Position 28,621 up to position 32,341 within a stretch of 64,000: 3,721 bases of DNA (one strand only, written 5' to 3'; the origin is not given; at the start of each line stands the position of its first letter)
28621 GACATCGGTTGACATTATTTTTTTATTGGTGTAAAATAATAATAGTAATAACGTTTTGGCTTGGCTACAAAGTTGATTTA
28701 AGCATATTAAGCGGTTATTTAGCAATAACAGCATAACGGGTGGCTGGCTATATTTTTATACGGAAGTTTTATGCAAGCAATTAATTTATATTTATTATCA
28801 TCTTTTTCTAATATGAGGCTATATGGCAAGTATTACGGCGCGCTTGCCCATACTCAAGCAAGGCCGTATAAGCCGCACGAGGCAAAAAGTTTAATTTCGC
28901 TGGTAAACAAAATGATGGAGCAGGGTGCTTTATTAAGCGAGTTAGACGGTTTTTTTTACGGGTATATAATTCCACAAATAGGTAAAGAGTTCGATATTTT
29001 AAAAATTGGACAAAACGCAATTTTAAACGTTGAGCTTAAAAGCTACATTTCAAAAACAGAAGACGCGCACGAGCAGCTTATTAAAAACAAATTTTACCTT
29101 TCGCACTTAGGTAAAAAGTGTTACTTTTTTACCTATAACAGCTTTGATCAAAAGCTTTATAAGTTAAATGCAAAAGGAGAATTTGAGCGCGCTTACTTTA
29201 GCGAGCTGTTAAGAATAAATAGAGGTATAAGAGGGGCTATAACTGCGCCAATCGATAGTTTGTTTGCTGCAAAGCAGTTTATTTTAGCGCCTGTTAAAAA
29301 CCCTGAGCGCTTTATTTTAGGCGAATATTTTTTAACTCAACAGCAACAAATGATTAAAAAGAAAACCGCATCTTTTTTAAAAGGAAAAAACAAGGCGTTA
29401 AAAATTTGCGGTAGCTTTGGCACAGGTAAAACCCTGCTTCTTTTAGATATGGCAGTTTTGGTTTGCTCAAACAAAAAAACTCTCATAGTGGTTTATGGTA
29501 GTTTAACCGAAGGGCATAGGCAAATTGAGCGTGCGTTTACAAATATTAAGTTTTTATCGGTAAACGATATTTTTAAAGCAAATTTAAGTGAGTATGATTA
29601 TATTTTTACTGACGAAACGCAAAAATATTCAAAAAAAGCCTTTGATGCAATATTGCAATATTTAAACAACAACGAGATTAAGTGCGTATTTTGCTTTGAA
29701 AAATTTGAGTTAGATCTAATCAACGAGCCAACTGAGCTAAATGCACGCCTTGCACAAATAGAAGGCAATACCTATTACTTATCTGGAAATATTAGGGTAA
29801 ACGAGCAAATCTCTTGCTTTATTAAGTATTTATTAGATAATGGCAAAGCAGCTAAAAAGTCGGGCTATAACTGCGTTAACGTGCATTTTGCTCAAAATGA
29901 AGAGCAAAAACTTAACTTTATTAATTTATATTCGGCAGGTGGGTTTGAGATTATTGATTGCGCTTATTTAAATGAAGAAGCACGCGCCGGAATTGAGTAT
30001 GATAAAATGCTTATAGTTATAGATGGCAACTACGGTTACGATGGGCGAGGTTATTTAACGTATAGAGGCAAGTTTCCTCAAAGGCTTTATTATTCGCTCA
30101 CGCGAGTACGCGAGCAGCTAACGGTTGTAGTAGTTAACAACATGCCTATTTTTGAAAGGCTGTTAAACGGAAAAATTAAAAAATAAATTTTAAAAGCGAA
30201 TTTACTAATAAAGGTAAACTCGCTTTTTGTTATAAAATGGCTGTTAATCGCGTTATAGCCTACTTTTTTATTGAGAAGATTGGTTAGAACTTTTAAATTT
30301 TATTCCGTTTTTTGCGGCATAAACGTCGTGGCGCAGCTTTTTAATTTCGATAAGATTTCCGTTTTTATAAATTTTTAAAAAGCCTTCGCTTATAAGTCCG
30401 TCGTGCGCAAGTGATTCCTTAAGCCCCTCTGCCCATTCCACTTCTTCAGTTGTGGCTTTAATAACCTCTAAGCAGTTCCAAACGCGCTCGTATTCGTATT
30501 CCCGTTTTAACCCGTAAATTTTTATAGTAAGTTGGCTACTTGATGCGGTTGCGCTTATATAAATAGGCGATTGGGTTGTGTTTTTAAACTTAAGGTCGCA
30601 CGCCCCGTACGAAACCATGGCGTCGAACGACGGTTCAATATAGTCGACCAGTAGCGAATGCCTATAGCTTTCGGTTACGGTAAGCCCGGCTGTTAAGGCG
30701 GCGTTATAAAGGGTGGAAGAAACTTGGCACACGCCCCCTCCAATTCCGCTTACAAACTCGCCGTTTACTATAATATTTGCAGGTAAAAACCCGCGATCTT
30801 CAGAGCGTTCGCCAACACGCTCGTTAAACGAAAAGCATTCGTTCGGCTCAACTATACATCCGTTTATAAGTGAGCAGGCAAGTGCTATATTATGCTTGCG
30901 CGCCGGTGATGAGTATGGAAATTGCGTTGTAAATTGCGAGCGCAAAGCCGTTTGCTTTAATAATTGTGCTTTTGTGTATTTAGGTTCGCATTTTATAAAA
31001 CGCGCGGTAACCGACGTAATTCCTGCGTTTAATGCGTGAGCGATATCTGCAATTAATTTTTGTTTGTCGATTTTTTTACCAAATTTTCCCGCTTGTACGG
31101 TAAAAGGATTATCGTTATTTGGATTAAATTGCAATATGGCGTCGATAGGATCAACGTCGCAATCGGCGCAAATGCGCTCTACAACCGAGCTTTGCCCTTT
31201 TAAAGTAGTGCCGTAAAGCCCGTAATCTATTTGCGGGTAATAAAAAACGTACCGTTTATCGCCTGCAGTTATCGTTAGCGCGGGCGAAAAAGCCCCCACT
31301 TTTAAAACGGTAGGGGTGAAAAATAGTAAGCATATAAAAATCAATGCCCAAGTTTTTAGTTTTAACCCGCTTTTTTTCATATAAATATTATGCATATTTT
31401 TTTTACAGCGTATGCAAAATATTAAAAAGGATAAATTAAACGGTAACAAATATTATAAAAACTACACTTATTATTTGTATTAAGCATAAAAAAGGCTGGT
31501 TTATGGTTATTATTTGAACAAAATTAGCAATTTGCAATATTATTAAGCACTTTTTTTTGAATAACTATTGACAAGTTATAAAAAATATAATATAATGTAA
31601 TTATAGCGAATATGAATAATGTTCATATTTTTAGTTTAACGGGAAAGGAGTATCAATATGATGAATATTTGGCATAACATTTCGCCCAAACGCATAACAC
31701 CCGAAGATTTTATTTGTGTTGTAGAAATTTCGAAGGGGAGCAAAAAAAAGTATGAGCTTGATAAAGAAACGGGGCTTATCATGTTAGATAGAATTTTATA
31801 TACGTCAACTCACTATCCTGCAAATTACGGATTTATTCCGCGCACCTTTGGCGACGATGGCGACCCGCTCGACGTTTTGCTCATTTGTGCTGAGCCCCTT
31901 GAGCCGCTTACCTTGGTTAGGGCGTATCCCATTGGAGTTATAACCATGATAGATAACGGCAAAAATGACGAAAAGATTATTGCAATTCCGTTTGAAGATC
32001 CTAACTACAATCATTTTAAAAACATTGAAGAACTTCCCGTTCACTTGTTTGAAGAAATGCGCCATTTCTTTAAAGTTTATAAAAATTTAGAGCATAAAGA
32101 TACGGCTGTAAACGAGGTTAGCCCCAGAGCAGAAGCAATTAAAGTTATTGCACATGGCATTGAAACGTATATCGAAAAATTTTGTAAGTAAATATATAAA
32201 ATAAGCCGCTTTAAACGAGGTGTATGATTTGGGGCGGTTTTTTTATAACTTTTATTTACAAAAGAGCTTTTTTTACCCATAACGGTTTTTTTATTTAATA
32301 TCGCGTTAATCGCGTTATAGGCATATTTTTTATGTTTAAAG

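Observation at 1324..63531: Very dense intergenic hairpin-repeat family with a conserved, non-palindromic 18-nt core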

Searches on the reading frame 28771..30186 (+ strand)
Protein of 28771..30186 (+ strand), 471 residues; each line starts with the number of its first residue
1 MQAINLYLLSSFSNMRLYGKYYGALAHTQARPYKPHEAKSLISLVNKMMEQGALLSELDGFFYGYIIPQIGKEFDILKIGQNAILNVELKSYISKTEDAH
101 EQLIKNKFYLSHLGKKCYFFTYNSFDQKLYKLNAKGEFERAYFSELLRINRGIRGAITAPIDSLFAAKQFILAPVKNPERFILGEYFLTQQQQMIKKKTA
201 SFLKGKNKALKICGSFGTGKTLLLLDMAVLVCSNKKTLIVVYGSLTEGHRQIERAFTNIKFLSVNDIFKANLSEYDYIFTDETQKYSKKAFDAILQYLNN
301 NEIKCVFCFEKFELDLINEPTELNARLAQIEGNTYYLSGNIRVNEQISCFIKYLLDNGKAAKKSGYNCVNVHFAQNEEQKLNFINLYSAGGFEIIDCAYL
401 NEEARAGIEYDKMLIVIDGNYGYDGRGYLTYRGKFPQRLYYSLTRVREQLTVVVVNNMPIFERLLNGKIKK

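Call 9: search_protein_families(library=ncbifam, proteins=[window:28771-30186:+])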
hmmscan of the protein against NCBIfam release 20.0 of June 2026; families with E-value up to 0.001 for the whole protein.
window:28771-30186:+ (471 aa): 1 family
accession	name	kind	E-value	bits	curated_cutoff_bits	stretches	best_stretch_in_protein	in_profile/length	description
NF006505.0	PRK08939.1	equivalog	0.00065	19.1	228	0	200-307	152-256/306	primosomal protein DnaI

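Call 26: search_protein_families(library=pfam, proteins=[window:28771-30186:+], max_evalue=0.01)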
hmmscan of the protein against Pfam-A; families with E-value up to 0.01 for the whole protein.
window:28771-30186:+ (471 aa): 4 families
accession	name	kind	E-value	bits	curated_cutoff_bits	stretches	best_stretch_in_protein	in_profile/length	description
PF13479.12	AAA_24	-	0.002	18.5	27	1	208-299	3-89/195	AAA domain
PF00308.24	Bac_DnaA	-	0.0028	18.3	23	1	199-314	26-142/162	Bacterial DnaA ATPAse domain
PF07728.20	AAA_5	-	0.0028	18.1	22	1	213-304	5-96/139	AAA domain (dynein-related subfamily)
PF25199.1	nSTAND_NTPase5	-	0.0099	16.2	34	0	204-304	38-127/145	Novel STAND NTPase 5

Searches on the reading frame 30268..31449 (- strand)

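Call 26: search_protein_families(library=pfam, proteins=[window:30268-31449:-], max_evalue=0.01)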
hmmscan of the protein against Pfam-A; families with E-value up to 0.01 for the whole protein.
window:30268-31449:- (393 aa): 2 families
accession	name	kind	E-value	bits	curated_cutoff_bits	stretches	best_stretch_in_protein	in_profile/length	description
PF04294.18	VanW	-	5.1e-50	168.8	27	1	184-312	2-130/130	VanW like protein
PF12229.13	PG_binding_4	-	1.1e-05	26.1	22.1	1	90-144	61-112/117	Putative peptidoglycan binding domain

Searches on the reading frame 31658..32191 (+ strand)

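Call 50: search_protein_families(library=pfam, proteins=[window:31658-32191:+], max_evalue=0.001)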
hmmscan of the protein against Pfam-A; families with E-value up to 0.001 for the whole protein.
window:31658-32191:+ (177 aa): 1 family
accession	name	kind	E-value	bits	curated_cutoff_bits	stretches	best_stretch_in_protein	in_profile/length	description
PF00719.24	Pyrophosphatase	-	2.4e-59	200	23.5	1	20-171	1-152/153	Inorganic pyrophosphatase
